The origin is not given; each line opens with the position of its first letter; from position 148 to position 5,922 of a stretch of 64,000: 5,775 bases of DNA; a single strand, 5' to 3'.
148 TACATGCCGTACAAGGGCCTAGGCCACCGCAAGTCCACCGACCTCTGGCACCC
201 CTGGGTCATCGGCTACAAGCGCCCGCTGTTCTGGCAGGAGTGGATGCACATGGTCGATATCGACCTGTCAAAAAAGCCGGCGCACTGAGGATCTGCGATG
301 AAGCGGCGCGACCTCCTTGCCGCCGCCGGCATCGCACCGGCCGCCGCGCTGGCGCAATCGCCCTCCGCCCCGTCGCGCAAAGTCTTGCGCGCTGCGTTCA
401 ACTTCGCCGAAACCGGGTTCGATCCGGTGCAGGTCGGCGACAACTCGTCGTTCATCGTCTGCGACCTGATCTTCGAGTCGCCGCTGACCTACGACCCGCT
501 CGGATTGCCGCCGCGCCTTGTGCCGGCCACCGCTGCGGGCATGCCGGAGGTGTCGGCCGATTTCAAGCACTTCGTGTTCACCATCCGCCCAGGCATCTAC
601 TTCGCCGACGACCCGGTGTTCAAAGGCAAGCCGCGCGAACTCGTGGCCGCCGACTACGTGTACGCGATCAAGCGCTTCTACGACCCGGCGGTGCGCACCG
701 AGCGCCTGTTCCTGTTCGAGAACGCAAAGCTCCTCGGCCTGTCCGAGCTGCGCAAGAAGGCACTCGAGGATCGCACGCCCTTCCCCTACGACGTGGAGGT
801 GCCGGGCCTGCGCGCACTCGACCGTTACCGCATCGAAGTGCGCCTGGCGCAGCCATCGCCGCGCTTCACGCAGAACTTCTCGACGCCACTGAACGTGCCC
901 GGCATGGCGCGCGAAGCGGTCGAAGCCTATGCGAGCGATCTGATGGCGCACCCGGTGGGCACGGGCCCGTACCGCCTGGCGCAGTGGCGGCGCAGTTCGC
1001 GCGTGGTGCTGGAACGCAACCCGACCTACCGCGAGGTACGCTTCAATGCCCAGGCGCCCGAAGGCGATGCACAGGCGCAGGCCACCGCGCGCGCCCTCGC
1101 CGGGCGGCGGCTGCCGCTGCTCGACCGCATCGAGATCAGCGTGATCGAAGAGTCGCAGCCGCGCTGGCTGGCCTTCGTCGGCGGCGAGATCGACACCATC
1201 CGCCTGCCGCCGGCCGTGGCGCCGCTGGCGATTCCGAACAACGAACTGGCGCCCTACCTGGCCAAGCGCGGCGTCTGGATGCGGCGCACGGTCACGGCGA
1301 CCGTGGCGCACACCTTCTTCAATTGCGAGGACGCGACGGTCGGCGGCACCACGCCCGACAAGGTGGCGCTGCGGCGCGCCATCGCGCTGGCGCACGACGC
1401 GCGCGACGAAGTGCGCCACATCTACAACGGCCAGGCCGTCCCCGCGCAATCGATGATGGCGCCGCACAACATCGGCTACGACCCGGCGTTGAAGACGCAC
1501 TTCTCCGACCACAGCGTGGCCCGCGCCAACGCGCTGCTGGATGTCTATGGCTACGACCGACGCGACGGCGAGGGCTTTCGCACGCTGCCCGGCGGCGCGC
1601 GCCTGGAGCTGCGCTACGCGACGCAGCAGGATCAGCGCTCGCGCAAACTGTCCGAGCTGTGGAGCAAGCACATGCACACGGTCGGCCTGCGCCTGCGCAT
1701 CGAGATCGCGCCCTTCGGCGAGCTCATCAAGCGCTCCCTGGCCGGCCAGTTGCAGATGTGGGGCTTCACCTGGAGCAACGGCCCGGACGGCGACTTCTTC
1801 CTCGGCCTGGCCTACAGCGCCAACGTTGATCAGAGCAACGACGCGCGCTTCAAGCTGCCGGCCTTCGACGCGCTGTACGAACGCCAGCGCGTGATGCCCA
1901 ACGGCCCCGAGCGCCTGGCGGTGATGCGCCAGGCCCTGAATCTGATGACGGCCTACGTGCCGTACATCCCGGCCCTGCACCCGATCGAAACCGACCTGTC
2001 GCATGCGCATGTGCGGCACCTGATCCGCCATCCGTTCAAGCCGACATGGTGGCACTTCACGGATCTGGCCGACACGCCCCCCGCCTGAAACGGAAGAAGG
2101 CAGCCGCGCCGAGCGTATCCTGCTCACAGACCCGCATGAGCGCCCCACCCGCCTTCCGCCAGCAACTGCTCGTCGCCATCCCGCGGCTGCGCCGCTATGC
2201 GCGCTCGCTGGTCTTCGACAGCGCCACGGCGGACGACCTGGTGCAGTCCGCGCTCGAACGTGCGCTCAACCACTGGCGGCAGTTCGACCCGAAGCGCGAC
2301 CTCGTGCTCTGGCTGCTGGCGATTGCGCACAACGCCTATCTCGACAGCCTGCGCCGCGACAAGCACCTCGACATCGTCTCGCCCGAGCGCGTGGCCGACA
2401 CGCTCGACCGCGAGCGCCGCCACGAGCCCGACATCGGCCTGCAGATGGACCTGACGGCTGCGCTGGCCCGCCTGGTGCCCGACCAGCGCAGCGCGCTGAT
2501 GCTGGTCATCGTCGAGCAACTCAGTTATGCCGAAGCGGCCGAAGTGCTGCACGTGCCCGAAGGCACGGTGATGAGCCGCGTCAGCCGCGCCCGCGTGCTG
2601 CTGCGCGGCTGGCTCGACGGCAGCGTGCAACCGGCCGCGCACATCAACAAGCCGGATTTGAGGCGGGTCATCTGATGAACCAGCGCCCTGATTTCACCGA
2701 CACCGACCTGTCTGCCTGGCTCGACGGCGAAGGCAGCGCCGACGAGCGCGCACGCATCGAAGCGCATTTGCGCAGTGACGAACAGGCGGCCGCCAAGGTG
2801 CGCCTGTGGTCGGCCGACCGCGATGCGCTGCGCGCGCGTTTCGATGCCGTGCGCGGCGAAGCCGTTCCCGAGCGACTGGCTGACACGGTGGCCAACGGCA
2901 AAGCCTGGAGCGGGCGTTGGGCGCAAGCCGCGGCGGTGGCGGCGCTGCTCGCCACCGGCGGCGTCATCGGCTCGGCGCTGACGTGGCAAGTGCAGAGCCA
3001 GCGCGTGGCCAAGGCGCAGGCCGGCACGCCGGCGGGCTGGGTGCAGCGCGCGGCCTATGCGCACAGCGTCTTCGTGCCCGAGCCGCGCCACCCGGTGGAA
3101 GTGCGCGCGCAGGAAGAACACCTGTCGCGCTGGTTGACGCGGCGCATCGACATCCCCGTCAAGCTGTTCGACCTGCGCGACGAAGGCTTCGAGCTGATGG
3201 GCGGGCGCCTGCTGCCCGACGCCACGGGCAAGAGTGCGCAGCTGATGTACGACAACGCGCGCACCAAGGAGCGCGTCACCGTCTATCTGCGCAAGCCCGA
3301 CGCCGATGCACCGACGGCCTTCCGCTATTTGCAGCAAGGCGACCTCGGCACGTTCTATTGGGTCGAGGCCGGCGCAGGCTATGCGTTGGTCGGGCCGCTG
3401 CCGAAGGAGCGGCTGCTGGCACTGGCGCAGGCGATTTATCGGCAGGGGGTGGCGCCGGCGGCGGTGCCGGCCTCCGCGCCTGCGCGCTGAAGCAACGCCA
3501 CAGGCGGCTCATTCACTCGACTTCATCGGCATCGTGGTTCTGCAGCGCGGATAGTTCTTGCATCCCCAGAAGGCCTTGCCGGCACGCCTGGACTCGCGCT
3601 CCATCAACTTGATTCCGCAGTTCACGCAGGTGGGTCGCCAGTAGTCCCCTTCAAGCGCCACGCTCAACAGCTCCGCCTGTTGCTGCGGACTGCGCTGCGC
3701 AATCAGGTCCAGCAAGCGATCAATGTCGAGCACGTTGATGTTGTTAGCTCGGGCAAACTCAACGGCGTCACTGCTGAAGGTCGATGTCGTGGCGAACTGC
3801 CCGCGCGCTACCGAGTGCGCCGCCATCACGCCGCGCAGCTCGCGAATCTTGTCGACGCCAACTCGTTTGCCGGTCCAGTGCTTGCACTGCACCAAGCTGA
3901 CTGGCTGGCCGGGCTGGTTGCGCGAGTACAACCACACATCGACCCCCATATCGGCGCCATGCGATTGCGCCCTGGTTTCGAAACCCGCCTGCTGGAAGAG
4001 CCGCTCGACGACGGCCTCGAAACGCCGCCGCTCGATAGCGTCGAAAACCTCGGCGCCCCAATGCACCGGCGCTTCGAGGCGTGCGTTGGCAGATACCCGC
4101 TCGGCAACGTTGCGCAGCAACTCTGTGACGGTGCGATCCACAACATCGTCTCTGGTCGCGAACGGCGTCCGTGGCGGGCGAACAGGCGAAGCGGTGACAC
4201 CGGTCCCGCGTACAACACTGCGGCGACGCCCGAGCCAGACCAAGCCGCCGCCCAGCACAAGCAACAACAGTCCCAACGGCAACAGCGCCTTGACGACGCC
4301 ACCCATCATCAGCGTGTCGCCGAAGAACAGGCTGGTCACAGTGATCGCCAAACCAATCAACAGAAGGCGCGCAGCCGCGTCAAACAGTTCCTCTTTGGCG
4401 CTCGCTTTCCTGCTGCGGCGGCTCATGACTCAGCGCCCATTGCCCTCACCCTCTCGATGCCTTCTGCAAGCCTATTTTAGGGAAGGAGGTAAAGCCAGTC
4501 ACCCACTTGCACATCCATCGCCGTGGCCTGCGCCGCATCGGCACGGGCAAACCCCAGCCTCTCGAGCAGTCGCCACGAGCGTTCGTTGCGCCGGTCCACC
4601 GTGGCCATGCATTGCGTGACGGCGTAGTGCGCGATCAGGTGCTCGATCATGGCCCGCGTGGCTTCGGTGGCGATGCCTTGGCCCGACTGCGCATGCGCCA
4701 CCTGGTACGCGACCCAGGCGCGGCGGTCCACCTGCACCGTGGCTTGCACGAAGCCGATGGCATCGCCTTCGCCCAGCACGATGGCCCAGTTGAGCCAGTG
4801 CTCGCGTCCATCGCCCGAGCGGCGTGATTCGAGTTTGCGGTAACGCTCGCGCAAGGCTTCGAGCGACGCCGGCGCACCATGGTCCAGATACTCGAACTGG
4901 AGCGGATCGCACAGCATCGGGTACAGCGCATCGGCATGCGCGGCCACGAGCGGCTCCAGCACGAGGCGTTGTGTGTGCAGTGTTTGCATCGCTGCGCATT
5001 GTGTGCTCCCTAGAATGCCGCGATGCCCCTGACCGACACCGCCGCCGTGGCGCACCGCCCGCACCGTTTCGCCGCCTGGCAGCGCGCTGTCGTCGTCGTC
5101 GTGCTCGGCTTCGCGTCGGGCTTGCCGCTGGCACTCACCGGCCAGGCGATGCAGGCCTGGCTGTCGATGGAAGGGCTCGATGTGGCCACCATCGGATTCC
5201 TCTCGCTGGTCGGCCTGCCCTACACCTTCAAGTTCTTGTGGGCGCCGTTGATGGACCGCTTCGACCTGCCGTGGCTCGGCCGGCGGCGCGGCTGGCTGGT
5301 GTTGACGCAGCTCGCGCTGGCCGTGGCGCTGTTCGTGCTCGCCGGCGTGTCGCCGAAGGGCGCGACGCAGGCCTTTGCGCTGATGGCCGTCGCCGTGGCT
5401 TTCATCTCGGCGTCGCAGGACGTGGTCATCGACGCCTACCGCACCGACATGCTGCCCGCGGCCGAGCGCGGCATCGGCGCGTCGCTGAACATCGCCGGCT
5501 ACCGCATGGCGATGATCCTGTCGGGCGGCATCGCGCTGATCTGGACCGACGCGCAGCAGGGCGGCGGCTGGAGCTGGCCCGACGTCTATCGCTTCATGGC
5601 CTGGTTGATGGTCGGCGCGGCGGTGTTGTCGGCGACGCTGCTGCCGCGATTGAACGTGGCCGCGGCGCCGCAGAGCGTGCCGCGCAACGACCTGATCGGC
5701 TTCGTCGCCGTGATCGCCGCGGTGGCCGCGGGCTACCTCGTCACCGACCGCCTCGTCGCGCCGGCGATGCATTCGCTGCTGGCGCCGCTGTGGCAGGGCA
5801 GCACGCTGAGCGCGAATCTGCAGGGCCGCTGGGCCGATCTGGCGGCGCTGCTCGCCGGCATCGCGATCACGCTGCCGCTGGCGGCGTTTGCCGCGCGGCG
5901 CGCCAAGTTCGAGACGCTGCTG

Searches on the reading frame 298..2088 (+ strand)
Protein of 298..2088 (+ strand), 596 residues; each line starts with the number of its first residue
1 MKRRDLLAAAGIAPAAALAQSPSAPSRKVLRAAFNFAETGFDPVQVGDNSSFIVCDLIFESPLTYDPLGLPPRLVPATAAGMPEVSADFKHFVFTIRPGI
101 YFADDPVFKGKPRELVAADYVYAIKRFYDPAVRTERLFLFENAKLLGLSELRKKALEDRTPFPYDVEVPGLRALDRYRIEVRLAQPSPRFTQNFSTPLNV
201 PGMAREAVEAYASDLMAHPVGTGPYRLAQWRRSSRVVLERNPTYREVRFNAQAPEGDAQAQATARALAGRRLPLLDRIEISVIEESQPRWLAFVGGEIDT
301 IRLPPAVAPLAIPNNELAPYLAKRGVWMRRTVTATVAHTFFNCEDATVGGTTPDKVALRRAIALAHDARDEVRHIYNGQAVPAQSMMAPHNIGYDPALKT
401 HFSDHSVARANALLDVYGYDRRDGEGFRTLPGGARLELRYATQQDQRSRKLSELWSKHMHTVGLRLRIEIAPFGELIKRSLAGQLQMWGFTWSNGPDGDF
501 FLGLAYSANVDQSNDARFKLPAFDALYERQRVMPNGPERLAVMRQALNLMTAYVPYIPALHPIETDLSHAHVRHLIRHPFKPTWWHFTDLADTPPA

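Call 84: search_protein_families(library=pfam, proteins=[window:298-2088:+], max_evalue=0.0001)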
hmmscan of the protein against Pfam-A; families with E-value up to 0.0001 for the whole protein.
window:298-2088:+ (596 aa): 1 family
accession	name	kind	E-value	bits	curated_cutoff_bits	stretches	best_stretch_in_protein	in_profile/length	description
PF00496.27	SBP_bac_5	-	2e-55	188.9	32.4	1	74-509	2-364/368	Bacterial extracellular solute-binding proteins, family 5 Middle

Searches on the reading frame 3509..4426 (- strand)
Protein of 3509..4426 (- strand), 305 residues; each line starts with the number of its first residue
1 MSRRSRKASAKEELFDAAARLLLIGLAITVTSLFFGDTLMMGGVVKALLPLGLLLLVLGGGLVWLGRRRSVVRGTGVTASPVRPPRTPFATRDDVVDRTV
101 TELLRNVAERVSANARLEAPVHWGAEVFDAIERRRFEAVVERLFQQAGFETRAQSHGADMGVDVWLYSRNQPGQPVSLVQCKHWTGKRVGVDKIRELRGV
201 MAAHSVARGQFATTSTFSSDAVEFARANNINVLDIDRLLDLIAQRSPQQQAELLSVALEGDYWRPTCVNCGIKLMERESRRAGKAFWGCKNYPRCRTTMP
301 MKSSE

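Call 84: search_protein_families(library=pfam, proteins=[window:3509-4426:-], max_evalue=0.0001)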
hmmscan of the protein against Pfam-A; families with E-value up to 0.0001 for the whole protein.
window:3509-4426:- (305 aa): 3 families
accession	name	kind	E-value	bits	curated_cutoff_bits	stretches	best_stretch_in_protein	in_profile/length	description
PF04471.18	Mrr_cat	-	4.6e-28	98.1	21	1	129-242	2-115/115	Restriction endonuclease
PF22722.2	NA-iREase1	-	3.2e-09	37.2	27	1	136-240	1-106/106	NACHT-associated inactive Restriction Endonuclease 1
PF01396.24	Zn_ribbon_Top1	-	1.5e-08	34.7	32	1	266-303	3-38/39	Topoisomerase DNA binding C4 zinc finger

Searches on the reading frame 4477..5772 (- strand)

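Call 20: search_protein_families(library=pfam, proteins=[window:4477-5772:-], max_evalue=0.001)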
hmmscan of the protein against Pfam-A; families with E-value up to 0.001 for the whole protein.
window:4477-5772:- (431 aa): 4 families
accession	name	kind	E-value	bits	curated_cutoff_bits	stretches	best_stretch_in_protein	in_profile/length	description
PF13302.13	Acetyltransf_3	-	3e-21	77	25.4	1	269-408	1-137/138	Acetyltransferase (GNAT) domain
PF00583.31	Acetyltransf_1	-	2.2e-08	34.8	20.7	1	319-408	29-116/116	Acetyltransferase (GNAT) family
PF13523.12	Acetyltransf_8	-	4.9e-06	26.7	27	1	361-412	90-141/145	Acetyltransferase (GNAT) domain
PF08445.16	FR47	-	0.00027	21.3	22.1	1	355-412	26-81/86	FR47-like protein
